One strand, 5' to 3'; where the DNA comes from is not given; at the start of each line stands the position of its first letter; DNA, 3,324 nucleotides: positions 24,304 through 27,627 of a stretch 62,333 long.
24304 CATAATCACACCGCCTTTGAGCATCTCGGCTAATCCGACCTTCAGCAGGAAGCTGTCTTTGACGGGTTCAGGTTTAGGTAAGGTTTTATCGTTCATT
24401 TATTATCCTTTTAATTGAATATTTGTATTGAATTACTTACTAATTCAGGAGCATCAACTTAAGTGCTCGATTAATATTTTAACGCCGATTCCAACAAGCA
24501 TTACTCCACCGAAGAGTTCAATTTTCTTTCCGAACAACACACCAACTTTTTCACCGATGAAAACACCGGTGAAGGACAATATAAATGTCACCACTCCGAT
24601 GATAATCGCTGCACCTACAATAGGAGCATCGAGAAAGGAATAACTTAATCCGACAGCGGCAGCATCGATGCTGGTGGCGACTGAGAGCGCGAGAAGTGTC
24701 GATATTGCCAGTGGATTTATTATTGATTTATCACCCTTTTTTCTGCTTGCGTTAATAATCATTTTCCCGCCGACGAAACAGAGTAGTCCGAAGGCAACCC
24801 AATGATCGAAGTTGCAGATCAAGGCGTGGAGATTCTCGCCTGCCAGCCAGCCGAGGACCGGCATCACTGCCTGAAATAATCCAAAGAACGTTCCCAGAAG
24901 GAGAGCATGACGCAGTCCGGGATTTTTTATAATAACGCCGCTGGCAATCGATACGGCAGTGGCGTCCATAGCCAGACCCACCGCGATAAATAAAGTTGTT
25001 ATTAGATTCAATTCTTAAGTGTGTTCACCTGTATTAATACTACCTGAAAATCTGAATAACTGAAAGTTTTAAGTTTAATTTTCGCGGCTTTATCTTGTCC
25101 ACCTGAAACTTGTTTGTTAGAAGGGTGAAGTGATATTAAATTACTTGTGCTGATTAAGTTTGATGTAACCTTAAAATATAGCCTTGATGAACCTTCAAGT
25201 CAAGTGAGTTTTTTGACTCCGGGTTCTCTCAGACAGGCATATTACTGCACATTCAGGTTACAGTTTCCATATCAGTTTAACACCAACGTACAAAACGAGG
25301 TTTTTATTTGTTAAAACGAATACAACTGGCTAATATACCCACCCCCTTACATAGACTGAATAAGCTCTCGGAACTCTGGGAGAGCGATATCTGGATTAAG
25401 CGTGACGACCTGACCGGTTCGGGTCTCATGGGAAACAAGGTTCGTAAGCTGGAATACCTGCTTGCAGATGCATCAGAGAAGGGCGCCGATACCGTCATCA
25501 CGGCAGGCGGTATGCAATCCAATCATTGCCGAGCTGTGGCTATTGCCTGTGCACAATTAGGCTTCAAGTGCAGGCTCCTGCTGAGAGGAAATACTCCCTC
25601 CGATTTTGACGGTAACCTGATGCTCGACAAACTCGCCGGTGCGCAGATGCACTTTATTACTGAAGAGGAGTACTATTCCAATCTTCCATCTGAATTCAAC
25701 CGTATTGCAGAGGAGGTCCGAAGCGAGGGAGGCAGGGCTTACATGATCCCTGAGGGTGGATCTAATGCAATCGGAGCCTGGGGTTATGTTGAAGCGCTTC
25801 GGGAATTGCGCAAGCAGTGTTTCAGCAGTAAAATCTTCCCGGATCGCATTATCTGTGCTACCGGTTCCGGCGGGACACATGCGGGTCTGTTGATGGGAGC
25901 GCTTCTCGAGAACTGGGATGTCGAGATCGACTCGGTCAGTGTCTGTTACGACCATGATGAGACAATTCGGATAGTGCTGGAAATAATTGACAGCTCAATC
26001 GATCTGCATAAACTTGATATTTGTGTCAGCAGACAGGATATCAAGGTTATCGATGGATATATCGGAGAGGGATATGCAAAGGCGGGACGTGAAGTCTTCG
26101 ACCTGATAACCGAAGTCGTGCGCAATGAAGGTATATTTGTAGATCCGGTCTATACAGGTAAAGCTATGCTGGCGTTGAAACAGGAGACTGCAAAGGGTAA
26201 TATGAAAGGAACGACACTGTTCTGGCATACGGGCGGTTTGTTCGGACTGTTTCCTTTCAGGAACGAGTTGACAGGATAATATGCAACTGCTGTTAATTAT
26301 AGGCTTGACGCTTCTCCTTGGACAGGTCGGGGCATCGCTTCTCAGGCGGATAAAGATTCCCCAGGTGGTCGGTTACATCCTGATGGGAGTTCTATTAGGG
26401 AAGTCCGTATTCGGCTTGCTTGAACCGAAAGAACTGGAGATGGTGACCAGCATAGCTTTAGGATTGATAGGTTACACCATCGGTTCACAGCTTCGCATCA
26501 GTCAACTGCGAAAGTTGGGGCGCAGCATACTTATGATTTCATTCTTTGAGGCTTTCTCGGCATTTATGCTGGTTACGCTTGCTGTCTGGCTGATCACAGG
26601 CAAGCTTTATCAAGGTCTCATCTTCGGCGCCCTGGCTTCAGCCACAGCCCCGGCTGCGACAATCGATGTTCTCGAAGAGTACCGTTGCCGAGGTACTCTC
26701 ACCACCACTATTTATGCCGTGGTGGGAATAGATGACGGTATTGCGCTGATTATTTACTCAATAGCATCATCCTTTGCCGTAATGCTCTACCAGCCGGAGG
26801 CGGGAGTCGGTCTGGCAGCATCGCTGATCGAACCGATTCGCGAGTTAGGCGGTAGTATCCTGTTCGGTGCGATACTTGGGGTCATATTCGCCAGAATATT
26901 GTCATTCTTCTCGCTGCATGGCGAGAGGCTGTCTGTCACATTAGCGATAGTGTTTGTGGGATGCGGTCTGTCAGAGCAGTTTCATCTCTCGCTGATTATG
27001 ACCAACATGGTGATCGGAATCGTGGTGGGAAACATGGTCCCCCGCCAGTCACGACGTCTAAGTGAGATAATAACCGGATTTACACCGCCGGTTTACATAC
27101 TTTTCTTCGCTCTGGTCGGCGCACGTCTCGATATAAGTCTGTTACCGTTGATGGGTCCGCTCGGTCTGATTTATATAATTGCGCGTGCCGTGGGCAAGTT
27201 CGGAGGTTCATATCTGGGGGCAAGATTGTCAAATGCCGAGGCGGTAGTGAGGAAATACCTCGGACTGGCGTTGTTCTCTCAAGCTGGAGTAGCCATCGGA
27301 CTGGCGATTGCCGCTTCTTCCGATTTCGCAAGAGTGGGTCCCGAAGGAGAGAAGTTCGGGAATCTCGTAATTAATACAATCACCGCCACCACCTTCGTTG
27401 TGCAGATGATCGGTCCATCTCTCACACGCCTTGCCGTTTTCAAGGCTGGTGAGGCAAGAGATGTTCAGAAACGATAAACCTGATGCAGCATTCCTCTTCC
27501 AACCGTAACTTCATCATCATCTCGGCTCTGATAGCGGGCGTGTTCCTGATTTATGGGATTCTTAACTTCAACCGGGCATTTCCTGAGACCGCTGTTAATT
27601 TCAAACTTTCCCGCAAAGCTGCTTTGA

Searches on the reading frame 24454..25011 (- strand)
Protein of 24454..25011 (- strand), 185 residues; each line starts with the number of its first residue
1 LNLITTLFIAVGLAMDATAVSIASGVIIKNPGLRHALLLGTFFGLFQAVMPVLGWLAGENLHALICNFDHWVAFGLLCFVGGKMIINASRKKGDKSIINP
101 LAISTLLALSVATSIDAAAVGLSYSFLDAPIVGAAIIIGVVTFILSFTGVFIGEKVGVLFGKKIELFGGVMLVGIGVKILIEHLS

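Call 27: search_protein_families(library=pfam, proteins=[window:24454-25011:-], max_evalue=0.001)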
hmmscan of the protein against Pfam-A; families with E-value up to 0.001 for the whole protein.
window:24454-25011:- (185 aa): 1 family
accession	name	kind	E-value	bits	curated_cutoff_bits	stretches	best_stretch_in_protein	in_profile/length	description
PF02659.21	Mntp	-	5.9e-47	159.7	24.4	1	33-180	4-152/152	Putative manganese efflux pump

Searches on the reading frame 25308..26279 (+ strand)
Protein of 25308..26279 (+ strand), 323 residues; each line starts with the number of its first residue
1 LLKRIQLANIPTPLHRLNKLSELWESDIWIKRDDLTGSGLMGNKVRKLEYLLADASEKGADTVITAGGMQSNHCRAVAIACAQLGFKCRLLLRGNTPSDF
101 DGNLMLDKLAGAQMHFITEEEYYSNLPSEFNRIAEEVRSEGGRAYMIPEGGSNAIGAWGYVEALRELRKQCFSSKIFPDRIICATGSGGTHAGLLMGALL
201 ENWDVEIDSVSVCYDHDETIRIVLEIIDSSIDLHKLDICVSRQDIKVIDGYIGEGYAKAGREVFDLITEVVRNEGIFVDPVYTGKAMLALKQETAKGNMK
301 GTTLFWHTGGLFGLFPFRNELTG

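Call 36: search_protein_families(library=pfam, proteins=[window:25308-26279:+], max_evalue=0.0001)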
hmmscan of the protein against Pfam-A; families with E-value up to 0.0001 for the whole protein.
window:25308-26279:+ (323 aa): 1 family
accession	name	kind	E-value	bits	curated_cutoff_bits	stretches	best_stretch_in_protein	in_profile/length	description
PF00291.31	PALP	-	4e-48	164.7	35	1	6-309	2-295/295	Pyridoxal-phosphate dependent enzyme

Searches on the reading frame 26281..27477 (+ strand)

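Call 36: search_protein_families(library=pfam, proteins=[window:26281-27477:+], max_evalue=0.0001)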
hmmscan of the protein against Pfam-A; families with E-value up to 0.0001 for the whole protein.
window:26281-27477:+ (398 aa): 1 family
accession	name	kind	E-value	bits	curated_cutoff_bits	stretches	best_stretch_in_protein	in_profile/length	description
PF00999.27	Na_H_Exchanger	-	5.1e-40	137.9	26.2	1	11-376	4-363/375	Sodium/hydrogen exchanger, transmembrane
